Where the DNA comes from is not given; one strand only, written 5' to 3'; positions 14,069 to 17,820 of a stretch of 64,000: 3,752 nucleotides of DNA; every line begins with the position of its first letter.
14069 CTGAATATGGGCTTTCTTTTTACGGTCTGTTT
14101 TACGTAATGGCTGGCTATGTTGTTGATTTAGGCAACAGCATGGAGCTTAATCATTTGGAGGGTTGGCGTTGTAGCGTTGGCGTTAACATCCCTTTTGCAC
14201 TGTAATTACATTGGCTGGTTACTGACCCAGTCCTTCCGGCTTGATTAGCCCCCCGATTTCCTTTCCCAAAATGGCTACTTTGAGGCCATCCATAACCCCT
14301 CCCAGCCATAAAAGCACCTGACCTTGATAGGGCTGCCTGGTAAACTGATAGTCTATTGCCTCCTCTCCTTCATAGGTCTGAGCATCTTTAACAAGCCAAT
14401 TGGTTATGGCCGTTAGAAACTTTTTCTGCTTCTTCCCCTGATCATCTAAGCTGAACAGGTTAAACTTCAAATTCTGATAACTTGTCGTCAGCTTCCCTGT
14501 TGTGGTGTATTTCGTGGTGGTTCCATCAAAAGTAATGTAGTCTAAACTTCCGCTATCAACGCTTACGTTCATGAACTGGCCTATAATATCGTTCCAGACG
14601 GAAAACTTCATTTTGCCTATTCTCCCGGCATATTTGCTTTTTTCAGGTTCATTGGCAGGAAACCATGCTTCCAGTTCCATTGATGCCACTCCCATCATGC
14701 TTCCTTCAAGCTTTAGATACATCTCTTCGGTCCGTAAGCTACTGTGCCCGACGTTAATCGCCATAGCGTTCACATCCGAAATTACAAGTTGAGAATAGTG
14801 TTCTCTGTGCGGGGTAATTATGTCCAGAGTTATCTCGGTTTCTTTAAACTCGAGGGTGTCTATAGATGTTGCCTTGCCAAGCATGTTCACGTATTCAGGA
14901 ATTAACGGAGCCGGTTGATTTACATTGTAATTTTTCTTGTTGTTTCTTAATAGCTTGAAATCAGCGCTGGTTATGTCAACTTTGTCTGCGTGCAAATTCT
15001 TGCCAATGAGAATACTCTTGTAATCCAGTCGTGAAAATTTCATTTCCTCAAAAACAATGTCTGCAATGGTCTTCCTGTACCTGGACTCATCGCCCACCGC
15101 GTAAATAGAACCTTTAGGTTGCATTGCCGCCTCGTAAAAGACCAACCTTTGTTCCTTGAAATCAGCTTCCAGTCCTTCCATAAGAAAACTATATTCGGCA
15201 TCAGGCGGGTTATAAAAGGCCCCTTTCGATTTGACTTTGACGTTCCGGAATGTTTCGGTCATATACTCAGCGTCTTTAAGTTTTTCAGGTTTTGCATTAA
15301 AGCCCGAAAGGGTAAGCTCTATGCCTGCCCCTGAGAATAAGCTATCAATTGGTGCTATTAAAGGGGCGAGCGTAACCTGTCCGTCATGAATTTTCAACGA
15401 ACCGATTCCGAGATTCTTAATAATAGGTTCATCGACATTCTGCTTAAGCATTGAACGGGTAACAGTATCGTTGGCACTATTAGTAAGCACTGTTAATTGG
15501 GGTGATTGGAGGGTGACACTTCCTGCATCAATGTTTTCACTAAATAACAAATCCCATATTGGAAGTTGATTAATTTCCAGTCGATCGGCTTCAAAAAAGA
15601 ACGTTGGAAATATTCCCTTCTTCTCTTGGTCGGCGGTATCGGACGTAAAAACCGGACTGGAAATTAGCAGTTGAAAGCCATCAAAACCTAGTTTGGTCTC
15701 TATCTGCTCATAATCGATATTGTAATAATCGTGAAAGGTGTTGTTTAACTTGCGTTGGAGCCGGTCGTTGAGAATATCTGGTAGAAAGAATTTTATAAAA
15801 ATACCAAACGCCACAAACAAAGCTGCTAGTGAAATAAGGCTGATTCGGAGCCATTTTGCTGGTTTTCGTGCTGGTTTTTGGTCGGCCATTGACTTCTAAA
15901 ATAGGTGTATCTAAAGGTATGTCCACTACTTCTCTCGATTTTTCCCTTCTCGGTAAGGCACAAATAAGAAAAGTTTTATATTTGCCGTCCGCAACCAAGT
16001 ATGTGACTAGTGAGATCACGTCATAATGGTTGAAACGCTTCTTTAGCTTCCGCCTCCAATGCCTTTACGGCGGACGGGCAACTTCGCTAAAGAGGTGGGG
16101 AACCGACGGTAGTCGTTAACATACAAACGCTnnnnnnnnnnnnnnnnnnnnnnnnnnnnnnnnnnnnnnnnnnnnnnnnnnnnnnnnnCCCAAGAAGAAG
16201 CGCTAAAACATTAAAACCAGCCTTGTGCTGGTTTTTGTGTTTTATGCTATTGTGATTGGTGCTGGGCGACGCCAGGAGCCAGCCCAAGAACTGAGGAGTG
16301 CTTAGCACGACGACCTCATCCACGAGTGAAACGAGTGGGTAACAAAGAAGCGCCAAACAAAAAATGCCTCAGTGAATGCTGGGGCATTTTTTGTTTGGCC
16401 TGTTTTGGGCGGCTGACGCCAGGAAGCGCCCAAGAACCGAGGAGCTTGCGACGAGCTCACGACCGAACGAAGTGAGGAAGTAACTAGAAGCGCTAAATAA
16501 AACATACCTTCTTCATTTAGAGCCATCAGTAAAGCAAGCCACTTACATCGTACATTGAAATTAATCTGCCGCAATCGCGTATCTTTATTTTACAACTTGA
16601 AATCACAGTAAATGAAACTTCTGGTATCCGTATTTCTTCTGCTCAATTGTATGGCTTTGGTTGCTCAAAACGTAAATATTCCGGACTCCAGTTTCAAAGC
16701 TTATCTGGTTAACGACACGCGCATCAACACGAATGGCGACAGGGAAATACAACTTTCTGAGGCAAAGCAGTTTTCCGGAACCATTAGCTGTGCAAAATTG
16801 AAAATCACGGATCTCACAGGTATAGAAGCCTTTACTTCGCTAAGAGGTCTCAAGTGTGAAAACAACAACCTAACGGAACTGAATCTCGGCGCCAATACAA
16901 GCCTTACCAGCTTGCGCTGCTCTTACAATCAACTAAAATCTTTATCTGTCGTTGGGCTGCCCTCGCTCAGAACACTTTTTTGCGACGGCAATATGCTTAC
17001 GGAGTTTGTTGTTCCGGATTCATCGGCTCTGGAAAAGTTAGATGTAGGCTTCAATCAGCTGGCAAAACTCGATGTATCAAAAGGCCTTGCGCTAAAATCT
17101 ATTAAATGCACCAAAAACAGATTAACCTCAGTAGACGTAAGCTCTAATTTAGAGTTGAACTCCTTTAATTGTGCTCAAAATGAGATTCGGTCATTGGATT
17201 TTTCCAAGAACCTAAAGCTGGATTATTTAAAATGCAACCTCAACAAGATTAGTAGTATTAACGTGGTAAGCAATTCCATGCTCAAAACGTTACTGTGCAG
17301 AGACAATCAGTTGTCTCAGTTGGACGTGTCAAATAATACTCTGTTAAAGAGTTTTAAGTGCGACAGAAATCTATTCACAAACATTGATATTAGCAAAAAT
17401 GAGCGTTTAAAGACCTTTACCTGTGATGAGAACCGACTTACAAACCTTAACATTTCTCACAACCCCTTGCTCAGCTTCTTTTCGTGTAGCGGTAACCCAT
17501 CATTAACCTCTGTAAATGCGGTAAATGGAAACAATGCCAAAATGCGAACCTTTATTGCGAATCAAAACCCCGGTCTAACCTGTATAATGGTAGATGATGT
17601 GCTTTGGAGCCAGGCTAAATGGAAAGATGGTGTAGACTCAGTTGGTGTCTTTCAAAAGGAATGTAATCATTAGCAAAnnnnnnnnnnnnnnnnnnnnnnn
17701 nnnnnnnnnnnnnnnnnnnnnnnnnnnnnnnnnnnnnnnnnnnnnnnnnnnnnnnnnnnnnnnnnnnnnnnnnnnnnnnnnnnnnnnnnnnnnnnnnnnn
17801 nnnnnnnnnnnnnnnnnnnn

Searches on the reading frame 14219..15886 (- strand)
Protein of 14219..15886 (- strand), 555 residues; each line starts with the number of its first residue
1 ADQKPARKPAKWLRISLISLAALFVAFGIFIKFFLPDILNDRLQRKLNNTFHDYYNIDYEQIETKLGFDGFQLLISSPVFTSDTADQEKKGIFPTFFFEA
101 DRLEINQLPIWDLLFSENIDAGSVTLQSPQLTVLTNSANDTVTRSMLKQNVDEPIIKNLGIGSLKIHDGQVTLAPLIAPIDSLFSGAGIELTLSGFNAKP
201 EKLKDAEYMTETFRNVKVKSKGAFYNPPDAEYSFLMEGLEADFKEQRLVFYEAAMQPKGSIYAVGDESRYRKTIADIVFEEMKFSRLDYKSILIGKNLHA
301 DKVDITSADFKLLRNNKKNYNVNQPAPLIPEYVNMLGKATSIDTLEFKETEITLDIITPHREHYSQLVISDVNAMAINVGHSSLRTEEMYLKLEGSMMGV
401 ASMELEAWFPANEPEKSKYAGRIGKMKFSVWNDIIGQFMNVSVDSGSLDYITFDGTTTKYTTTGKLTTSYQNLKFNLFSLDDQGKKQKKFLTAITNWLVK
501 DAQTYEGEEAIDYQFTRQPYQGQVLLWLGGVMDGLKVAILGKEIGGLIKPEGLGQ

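Call 45: search_protein_families(library=pfam, proteins=[window:14219-15886:-], max_evalue=0.0001)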
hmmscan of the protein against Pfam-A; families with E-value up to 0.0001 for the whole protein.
window:14219-15886:- (555 aa): 1 family
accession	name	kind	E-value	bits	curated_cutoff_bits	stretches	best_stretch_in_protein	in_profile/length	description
PF05359.17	DUF748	-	9.9e-08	30.9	50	1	6-239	8-226/1037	Domain of Unknown Function (DUF748)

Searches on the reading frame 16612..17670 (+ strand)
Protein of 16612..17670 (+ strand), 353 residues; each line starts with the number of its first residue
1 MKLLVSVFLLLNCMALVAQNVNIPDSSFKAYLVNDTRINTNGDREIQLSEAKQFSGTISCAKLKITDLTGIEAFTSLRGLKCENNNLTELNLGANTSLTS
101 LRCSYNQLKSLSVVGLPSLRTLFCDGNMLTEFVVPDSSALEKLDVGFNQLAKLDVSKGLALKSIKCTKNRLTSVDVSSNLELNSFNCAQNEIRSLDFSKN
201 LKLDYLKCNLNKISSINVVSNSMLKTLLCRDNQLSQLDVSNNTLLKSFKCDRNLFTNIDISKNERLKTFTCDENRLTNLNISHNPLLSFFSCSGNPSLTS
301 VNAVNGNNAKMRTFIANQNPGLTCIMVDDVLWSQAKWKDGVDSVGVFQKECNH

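Call 45: search_protein_families(library=pfam, proteins=[window:16612-17670:+], max_evalue=0.0001)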
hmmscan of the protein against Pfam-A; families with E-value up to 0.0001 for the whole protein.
window:16612-17670:+ (353 aa): 2 families
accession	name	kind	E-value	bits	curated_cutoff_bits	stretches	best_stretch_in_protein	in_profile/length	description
PF12799.13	LRR_4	-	6.2e-15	55.3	27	1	96-131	1-38/44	Leucine Rich repeats (2 copies)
PF23952.1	LRR_EndoS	-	1e-05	26.1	27.9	1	49-144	19-112/116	Endo-beta-N-acetylglucosaminidase EndoS LRR domain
